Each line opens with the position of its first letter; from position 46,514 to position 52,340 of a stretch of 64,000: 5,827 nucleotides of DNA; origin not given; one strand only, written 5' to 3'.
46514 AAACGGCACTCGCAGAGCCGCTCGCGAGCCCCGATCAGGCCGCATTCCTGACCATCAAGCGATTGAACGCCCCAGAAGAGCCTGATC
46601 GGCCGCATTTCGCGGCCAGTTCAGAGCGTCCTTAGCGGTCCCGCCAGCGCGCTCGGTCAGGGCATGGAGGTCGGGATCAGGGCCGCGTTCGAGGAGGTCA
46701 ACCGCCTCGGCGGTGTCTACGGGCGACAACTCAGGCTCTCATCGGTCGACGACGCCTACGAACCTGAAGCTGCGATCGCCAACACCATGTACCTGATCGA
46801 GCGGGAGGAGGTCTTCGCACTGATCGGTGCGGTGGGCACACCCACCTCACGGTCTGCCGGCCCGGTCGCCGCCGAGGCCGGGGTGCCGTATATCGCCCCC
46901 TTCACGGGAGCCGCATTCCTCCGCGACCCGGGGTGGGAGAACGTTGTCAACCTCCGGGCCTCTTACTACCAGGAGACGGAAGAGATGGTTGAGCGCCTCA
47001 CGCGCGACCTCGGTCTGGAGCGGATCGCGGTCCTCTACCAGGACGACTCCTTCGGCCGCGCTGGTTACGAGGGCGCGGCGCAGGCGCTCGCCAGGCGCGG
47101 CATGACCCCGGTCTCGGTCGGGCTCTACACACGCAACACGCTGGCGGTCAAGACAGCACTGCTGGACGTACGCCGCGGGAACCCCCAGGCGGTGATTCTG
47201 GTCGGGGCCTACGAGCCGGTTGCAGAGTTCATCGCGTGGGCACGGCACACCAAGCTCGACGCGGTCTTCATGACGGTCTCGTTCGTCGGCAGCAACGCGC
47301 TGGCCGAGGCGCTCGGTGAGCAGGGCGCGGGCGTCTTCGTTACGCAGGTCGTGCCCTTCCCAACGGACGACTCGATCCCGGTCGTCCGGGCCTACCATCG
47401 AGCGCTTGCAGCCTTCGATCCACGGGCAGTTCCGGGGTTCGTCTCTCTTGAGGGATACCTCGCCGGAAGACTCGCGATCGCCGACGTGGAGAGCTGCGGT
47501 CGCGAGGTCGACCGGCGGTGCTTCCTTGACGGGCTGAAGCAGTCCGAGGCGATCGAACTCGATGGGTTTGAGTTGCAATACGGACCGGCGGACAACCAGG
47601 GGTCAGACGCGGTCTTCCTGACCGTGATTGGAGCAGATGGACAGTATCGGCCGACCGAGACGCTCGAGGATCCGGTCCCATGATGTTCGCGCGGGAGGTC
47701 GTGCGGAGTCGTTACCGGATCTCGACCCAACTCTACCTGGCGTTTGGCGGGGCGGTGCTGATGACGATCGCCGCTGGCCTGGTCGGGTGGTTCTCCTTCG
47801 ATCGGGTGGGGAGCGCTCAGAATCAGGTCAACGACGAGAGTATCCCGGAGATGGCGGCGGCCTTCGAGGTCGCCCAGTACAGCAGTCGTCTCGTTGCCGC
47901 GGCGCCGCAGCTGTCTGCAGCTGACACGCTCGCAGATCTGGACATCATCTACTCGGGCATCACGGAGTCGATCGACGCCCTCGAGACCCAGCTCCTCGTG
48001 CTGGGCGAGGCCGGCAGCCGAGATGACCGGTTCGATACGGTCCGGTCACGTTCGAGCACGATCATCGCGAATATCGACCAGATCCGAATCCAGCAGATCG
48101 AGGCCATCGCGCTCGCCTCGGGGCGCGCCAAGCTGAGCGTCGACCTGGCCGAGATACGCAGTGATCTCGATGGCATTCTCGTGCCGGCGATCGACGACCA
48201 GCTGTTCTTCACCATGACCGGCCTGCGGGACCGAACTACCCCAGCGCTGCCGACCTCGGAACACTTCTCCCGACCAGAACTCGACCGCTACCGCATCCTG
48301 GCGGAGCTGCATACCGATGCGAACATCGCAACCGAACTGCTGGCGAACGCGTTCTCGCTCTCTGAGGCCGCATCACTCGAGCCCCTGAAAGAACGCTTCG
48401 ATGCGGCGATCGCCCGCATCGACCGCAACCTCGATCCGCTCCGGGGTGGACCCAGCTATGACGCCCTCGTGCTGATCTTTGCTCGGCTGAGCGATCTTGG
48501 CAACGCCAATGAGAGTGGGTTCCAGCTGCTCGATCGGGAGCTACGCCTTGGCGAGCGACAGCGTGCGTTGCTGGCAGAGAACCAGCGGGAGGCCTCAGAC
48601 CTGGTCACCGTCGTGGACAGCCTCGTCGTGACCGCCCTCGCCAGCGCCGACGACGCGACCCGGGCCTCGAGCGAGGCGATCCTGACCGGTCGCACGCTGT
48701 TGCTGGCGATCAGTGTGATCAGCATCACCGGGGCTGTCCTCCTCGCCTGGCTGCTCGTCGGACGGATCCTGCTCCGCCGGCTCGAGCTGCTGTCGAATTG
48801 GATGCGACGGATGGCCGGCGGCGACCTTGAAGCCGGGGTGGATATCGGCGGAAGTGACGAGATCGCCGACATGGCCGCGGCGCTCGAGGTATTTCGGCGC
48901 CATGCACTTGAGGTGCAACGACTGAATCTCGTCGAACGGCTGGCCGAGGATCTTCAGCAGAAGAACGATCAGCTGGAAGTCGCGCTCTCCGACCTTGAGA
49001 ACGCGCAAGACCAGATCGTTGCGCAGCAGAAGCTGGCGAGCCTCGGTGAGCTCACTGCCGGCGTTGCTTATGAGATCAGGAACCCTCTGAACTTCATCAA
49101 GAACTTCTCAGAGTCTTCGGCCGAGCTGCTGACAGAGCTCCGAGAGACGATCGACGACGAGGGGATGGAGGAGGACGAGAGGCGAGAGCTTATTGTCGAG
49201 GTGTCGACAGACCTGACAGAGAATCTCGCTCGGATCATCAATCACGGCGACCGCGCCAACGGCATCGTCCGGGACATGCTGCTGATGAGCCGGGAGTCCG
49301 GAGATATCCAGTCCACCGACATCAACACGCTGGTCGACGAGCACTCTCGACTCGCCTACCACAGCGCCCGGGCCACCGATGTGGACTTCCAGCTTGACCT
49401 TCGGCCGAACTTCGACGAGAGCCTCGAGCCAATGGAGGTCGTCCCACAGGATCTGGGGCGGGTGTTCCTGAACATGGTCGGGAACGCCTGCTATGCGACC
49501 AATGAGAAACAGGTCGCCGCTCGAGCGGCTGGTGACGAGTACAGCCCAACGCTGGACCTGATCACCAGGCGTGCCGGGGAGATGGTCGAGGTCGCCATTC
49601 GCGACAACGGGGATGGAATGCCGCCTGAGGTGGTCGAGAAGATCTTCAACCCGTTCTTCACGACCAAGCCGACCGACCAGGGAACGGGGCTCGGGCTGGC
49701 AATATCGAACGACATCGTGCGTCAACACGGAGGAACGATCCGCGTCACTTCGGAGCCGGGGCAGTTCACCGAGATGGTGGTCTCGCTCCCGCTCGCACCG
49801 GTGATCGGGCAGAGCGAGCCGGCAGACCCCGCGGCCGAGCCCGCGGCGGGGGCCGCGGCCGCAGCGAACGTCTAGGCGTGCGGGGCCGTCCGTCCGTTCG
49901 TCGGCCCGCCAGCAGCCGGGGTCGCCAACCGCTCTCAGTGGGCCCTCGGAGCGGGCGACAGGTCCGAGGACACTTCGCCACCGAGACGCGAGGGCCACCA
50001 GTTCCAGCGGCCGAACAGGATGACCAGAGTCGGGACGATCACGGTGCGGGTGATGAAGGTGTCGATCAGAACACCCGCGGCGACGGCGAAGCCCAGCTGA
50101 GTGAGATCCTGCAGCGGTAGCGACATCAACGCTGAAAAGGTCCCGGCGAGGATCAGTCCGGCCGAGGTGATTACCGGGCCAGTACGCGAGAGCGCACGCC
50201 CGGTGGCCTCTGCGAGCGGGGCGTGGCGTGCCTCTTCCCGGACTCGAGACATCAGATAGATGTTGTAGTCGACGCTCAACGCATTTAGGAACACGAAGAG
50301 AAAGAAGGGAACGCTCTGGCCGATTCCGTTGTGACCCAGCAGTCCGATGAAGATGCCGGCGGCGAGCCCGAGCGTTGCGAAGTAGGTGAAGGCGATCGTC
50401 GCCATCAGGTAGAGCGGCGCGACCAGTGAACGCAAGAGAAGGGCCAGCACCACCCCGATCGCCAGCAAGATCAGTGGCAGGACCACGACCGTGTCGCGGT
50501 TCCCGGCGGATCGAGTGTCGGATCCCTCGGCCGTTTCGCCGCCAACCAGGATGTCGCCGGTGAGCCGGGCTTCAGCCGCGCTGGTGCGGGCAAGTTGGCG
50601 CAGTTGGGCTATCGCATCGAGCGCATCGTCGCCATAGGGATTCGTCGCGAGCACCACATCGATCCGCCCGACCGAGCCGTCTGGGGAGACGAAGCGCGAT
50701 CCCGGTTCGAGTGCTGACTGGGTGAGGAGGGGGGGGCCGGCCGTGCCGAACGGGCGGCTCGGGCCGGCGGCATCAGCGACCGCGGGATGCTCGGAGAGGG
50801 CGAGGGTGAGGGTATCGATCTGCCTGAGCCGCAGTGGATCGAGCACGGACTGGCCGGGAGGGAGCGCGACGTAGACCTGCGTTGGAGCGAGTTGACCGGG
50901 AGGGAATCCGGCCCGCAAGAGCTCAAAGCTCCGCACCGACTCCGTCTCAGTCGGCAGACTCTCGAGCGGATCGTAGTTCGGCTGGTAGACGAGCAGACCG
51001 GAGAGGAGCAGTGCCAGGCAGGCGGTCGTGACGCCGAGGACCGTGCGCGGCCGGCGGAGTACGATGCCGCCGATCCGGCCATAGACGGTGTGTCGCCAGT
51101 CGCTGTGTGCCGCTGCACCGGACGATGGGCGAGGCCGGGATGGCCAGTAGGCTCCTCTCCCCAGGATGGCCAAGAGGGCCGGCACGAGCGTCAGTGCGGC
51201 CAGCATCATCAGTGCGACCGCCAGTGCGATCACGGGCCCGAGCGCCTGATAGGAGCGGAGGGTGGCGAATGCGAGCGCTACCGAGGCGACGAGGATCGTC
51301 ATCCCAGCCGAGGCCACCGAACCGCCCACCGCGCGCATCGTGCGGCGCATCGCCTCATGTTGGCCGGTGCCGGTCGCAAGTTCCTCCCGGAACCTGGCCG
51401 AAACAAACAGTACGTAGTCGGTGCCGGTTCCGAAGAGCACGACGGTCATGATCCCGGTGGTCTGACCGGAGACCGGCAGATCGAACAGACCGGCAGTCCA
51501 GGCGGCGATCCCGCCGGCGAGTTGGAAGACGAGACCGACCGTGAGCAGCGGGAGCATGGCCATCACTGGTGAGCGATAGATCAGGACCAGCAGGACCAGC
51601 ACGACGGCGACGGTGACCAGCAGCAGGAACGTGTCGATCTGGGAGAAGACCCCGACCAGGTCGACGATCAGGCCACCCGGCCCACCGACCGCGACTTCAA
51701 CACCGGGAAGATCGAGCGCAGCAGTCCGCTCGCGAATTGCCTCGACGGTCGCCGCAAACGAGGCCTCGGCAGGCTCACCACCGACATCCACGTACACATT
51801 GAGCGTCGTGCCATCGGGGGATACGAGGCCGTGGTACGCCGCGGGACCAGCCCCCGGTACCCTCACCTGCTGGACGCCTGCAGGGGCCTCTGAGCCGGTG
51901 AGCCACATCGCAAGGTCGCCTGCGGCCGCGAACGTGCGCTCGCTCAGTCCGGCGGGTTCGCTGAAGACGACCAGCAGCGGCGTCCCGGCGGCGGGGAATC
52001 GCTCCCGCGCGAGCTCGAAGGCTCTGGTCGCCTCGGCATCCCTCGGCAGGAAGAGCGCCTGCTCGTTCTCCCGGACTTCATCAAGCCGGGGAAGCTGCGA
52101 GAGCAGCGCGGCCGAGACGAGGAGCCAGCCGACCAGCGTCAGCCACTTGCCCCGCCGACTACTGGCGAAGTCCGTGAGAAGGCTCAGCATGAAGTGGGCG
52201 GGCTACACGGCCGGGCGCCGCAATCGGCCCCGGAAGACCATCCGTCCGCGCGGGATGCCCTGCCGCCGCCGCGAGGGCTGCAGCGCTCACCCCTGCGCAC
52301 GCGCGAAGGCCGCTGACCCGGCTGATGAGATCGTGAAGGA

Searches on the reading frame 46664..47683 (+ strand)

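Call 91: search_protein_families(library=pfam, proteins=[window:46664-47683:+], max_evalue=0.00001)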
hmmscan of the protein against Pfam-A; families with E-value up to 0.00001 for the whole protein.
window:46664-47683:+ (339 aa): 2 families
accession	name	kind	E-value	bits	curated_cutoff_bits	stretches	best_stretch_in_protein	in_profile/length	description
PF13458.12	Peripla_BP_6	-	8.9e-48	164.1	31.7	1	1-326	21-342/343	Periplasmic binding protein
PF01094.35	ANF_receptor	-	2.6e-15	56.7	25.4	1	5-203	6-210/353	Receptor family ligand binding region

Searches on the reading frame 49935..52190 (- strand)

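Call 3: search_protein_families(library=pfam, proteins=[window:49935-52190:-], max_evalue=0.01)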
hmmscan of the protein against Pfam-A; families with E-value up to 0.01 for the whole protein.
window:49935-52190:- (751 aa): 2 families
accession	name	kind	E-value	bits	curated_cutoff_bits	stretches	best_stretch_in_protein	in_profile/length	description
PF03176.21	MMPL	-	3.2e-121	404.8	20.5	2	47-383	2-332/333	MMPL family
PF00873.25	ACR_tran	-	0.00058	18.1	28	1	266-396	408-542/1021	AcrB/AcrD/AcrF family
